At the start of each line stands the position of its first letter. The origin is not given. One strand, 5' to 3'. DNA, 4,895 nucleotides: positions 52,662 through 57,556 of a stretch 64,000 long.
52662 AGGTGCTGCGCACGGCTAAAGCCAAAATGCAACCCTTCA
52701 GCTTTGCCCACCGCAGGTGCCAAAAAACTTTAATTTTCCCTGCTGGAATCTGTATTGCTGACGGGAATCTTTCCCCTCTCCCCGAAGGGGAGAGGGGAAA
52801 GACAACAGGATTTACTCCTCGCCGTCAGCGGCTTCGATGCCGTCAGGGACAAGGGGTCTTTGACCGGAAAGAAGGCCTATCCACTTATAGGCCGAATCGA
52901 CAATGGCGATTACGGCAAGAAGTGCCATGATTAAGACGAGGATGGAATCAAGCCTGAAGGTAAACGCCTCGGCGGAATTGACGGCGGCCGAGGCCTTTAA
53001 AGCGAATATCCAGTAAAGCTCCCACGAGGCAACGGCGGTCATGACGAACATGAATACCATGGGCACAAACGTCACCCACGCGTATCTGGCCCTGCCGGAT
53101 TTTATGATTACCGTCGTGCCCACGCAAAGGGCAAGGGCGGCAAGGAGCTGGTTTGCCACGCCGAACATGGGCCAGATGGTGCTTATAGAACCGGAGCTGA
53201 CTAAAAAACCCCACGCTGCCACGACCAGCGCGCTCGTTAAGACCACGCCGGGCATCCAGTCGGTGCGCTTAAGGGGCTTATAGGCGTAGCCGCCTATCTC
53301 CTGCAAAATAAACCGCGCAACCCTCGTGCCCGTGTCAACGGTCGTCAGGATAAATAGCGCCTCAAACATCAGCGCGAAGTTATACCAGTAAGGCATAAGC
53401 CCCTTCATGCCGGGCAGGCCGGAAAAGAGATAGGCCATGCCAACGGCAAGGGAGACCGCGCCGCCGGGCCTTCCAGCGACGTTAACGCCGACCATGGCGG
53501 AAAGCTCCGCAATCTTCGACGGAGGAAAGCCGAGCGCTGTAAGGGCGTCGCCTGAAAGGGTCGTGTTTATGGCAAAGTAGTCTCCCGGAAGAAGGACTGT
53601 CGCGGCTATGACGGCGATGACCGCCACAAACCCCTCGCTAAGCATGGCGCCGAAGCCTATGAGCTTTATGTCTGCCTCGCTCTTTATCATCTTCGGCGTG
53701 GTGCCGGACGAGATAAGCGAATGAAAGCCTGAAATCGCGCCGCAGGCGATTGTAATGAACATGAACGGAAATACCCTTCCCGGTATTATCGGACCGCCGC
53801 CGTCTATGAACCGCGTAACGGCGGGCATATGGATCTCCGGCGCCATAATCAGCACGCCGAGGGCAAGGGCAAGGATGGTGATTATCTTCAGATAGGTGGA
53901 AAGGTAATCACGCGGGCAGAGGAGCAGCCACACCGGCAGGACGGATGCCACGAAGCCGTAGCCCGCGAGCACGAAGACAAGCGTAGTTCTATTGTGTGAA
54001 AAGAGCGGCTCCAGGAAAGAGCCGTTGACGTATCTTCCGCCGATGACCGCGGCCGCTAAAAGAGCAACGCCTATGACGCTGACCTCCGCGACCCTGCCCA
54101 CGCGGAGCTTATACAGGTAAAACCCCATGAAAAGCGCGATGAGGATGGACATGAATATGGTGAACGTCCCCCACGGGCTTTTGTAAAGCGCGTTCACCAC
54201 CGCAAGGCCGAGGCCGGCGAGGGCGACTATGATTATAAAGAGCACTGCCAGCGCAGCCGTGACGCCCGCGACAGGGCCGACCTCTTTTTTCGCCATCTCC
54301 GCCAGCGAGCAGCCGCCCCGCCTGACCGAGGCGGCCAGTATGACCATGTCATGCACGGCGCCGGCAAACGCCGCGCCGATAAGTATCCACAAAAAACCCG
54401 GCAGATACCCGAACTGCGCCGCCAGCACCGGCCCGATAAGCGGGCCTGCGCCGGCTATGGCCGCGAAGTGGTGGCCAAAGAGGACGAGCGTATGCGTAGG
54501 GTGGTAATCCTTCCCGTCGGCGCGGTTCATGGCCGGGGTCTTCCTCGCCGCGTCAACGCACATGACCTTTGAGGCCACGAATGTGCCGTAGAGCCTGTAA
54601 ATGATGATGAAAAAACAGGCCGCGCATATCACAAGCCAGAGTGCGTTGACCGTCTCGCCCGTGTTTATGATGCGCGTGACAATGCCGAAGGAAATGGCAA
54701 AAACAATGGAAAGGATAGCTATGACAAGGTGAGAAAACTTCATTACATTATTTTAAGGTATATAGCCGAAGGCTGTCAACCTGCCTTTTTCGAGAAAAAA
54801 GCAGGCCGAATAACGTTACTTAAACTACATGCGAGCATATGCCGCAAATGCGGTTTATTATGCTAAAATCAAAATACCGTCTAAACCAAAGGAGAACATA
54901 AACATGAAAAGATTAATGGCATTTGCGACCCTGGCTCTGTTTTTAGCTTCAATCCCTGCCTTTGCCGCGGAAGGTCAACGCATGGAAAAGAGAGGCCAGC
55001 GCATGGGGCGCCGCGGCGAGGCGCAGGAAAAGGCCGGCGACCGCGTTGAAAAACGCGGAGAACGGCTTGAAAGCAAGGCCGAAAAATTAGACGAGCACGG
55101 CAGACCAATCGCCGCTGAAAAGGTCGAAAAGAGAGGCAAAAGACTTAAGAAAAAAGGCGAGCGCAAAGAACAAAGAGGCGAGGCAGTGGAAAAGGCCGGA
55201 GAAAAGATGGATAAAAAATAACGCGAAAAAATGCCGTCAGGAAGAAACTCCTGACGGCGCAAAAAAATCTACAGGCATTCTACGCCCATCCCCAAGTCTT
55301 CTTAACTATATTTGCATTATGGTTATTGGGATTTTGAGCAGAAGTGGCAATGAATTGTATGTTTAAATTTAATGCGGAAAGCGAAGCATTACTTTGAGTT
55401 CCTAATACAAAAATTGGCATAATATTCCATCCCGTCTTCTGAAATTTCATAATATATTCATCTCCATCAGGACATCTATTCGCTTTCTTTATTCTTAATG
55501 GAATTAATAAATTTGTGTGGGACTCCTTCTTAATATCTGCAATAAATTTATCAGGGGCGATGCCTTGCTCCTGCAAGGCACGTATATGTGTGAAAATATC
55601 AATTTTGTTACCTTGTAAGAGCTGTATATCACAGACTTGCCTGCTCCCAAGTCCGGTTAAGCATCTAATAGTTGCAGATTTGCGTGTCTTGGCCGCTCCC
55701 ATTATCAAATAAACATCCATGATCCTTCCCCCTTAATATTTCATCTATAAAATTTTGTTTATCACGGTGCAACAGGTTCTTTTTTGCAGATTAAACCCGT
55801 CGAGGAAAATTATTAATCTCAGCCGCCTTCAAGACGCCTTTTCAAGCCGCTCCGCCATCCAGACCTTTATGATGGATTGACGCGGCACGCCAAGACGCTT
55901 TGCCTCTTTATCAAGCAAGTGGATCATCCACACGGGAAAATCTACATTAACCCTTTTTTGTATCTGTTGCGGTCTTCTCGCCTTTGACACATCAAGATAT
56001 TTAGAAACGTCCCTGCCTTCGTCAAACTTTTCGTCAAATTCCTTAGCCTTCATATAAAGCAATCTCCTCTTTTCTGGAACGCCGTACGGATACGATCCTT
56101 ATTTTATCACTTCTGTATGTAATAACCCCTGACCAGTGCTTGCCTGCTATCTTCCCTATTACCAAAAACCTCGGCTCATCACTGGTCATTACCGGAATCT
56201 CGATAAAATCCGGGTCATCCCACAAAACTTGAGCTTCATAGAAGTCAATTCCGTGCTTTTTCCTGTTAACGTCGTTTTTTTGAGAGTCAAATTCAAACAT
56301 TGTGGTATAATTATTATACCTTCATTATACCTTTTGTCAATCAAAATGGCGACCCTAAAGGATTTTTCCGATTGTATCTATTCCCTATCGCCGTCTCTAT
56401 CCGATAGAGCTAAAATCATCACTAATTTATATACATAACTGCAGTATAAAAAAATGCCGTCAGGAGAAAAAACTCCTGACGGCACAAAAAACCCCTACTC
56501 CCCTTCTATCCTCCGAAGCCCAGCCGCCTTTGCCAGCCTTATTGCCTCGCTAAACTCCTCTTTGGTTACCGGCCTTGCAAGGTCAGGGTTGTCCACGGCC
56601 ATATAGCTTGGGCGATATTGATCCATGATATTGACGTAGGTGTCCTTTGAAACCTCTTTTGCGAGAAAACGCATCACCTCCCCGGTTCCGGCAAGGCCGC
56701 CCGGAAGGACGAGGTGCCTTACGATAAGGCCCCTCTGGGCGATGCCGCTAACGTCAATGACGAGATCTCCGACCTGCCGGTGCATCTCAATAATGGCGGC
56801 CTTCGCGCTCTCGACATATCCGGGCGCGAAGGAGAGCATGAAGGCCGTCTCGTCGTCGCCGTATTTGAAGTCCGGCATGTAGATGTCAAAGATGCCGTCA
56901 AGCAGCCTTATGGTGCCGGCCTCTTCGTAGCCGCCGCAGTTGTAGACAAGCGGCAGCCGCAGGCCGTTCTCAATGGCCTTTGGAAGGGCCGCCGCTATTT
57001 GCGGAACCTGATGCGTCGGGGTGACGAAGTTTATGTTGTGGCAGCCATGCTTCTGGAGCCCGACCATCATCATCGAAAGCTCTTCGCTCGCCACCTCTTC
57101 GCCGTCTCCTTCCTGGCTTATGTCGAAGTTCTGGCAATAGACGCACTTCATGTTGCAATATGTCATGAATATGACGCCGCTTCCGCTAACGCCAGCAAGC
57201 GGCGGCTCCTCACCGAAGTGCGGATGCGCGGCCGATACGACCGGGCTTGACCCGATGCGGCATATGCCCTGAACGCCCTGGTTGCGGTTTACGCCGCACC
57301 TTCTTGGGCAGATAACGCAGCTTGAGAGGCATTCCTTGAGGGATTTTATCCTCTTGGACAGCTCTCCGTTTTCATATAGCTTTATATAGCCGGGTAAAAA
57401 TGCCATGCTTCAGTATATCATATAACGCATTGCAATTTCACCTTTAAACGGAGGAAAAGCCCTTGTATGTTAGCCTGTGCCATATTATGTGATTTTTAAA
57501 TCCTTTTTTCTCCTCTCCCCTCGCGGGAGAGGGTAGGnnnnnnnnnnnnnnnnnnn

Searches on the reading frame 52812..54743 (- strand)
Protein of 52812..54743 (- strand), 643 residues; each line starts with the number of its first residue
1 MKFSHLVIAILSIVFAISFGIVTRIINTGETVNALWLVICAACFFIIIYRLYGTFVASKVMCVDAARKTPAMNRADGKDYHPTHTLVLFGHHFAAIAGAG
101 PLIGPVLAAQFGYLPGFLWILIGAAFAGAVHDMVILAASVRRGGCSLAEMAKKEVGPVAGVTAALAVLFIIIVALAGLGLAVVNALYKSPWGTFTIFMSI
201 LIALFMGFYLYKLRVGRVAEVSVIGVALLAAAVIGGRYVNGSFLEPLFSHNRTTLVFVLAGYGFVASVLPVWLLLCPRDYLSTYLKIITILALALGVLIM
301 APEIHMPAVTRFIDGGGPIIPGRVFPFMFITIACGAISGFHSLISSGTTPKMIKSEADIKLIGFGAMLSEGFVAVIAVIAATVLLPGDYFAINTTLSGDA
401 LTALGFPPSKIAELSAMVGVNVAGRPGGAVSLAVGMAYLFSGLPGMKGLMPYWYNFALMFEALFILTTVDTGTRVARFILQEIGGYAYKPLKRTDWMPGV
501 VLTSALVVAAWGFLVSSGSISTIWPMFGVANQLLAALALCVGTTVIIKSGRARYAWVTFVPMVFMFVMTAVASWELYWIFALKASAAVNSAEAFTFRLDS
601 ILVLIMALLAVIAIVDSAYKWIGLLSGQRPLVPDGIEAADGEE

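Call 49: search_protein_families(library=pfam, proteins=[window:52812-54743:-], max_evalue=0.00001)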
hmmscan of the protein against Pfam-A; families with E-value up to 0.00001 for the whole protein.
window:52812-54743:- (643 aa): 1 family
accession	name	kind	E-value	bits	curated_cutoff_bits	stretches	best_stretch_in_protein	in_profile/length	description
PF02554.20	CstA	-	3e-210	700.1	27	1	33-572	1-560/560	Carbon starvation protein CstA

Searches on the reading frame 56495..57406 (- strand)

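Call 50: search_protein_families(library=pfam, proteins=[window:56495-57406:-], max_evalue=0.00001)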
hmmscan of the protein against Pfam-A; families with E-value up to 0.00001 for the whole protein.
window:56495-57406:- (303 aa): 1 family
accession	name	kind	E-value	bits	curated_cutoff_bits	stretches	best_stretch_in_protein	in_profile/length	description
PF04055.27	Radical_SAM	-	3.7e-07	30.9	29.5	1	78-210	1-138/166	Radical SAM superfamily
